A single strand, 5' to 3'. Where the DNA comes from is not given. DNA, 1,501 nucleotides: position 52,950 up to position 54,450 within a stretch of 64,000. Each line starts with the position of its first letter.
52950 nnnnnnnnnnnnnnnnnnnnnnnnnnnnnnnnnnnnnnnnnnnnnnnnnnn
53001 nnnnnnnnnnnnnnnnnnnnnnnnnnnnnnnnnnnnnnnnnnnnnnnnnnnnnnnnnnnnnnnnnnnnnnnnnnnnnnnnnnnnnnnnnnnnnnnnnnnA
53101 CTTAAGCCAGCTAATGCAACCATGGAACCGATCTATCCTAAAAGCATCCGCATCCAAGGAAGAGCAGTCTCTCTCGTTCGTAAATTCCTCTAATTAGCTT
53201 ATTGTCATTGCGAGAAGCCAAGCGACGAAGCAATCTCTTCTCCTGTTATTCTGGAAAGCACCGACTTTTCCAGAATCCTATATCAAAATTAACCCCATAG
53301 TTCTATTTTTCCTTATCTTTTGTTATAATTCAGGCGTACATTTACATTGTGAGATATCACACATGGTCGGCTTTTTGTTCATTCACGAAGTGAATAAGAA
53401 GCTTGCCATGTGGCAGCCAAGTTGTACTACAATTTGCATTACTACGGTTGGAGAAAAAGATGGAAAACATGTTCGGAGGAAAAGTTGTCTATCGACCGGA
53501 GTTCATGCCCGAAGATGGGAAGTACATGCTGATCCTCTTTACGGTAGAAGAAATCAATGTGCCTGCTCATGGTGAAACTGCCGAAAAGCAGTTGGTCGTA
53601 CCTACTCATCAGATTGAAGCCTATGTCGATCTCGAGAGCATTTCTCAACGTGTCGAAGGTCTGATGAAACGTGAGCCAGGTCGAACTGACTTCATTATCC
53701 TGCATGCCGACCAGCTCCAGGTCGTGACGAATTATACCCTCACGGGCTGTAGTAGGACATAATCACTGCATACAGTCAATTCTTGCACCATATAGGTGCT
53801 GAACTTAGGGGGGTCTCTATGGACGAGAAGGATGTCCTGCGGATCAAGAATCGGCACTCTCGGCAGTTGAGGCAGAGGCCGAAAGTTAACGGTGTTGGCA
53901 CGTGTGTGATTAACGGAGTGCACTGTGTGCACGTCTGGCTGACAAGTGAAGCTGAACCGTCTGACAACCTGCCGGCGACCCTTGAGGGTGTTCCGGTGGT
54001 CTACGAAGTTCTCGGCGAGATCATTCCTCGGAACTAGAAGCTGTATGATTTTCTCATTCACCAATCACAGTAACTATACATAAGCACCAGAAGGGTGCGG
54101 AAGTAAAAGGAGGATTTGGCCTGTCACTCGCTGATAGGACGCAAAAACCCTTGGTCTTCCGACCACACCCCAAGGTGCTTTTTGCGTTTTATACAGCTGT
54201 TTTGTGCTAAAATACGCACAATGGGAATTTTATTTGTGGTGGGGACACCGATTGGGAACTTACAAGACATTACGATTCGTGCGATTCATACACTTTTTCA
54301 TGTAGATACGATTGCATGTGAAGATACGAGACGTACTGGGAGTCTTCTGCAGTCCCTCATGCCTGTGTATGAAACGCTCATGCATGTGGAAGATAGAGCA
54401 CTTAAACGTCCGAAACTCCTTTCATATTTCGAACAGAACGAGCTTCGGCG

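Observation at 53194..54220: GC-rich islet 3: two SD-led ORFan genes between lexA and rsmI, preceded by palindromic operator-like sites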

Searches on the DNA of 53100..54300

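Call 5: search_rna_families(source=window, start=53100, end=54300, threshold=evalue, max_evalue=10, show_alignments=3)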
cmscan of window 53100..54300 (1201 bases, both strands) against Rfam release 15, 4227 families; matches with E-value up to 10: 1.
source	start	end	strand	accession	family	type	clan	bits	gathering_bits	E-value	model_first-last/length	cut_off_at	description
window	53353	53415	+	RF04211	MIR5185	Gene; miRNA;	-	26.2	101.7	0.016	1-111/111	no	MIR5185 microRNA precursor family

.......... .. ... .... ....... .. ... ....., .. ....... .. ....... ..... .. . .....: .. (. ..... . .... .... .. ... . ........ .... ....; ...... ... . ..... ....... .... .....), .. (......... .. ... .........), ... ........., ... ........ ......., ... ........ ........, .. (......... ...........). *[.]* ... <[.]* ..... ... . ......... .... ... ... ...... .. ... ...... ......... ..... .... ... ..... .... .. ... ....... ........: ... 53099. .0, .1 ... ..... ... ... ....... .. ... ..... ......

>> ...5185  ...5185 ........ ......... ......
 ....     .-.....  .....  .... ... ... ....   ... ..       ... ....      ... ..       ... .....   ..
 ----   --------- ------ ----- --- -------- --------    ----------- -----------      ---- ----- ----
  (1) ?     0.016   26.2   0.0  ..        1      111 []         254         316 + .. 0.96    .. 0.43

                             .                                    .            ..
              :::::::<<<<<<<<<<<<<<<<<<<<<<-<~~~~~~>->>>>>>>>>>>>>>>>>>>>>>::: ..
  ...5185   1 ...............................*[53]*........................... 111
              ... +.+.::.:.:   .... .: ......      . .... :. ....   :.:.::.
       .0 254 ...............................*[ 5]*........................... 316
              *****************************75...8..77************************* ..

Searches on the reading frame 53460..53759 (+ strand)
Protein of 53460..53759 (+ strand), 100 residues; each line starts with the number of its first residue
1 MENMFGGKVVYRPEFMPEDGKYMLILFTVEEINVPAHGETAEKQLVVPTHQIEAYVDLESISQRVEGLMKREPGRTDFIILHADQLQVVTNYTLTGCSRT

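Call 12: search_protein_families(library=pfam, proteins=[window:53460-53759:+], max_evalue=1)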
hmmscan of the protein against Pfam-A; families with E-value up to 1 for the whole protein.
window:53460-53759:+ (100 aa): 0 families

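Call 13: search_protein_families(library=phrogs, proteins=[window:53460-53759:+], max_evalue=1)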
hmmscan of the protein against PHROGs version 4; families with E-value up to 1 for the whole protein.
window:53460-53759:+ (100 aa): 0 families

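Call 14: search_protein_families(library=padloc, proteins=[window:53460-53759:+], max_evalue=1)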
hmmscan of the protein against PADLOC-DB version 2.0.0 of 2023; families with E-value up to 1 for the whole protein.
window:53460-53759:+ (100 aa): 0 families

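Call 15: search_protein_families(library=ncbifam, proteins=[window:53460-53759:+], max_evalue=1)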
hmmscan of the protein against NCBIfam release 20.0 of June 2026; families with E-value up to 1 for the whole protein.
window:53460-53759:+ (100 aa): 0 families

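Call 16: find_homologous_proteins(query=window:53460-53759:+, max_evalue=0.01)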
Query window:53460-53759:+ (100 aa): 1 proteins with E <= 0.01 among 2 candidates.
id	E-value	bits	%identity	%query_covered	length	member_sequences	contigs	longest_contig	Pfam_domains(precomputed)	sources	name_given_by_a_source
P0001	6.6e-60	217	100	100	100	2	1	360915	-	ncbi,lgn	-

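Call 18: find_encoding_contigs(protein=P0001, flank=10000)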
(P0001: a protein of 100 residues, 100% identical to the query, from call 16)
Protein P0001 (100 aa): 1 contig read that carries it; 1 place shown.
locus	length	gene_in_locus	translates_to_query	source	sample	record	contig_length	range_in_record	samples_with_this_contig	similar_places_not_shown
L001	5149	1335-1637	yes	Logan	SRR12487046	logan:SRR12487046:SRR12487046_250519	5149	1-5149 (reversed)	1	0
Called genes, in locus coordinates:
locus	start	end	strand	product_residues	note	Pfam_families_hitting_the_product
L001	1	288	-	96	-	?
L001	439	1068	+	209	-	PF01726:LexA_DNA_bind, PF00717:Peptidase_S24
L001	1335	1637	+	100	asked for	-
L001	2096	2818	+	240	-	PF00590:TP_methylase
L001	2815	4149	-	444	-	PF02308:MgtC, PF13194:DUF4010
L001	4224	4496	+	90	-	-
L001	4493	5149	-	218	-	?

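Call 38: find_related_loci(query=window:53460-53759:+, collection=viral_contigs, flank=5000)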
Query window:53460-53759:+ (100 aa) in viral_contigs; peptide patterns used: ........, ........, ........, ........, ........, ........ (x = any residue, [..] = any of these).
1 stretches matched a pattern, but none encodes a relative of the query by tblastn (E <= 1e-3).

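Call 48: predict_structure(protein=window:53460-53759:+)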
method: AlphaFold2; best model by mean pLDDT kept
length: 100 residues; sequences in the alignment: 1
mean_pLDDT: 55.4   pTM: 0.50
mean pLDDT of the five models: 55.4, 49.6, 46.0, 42.9, 39.3
residues with pLDDT >= 90: 0; 70-90: 22; 50-70: 39; < 50: 39
segments of 3 or more residues with pLDDT < 50: 1-13, 33-46, 93-100
pLDDT, mean of each block of 10 residues (from residue 1): 36 55 66 43 47 75 74 62 56 39
secondary structure, 60 per line:
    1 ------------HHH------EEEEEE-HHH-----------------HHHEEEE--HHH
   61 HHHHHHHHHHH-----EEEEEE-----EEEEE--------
elements in order: E22-27 E52-55 H58-71 E77-82 E88-92

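Call 55: find_related_loci(query=window:53460-53759:+, collection=metagenome_contigs, flank=6000)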
Query window:53460-53759:+ (100 aa) in metagenome_contigs; peptide patterns used: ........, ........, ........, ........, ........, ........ (x = any residue, [..] = any of these).
228 stretches matched a pattern, but none encodes a relative of the query by tblastn (E <= 1e-3).

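Call 58: search_dna_similar(query=window:53460-53759:+, collection=phages, mode=protein, max_evalue=1)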
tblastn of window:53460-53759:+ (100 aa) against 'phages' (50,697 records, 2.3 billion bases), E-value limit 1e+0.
No match.

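Call 59: search_dna_similar(query=window:53460-53759:+, collection=plasmids, mode=protein, max_evalue=1)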
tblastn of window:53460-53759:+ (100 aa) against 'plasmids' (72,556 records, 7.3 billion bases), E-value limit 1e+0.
No match.

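Call 60: search_solved_structures(query=window:53460-53759:+, max_evalue=10)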
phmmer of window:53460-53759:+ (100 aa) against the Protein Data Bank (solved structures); distinct sequences matched with E-value up to 10: 0.

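Call 81: list_cluster_members(proteins=[window:53460-53759:+, window:53819-54034:+, window:53783-54034:+, window:52564-53190:+])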
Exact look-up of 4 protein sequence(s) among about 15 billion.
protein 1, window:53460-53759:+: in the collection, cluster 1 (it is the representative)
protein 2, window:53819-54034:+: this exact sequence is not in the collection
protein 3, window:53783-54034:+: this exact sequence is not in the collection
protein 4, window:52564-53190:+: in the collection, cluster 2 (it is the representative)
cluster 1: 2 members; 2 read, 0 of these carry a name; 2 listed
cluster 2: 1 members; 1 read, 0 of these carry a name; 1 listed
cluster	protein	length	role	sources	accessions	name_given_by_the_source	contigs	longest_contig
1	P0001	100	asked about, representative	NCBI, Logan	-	-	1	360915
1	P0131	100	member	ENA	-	-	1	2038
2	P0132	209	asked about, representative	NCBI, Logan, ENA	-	-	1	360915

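Call 84: find_encoding_contigs(protein=P0131, flank=3000, max_places=4)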
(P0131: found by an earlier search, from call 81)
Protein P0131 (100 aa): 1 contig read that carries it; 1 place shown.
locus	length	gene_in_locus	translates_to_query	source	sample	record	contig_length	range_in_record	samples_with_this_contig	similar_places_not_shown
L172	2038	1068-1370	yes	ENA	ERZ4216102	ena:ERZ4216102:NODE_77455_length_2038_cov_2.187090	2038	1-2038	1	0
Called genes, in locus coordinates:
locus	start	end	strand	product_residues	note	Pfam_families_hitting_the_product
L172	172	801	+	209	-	PF01726:LexA_DNA_bind, PF00717:Peptidase_S24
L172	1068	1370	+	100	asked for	-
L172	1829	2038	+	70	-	?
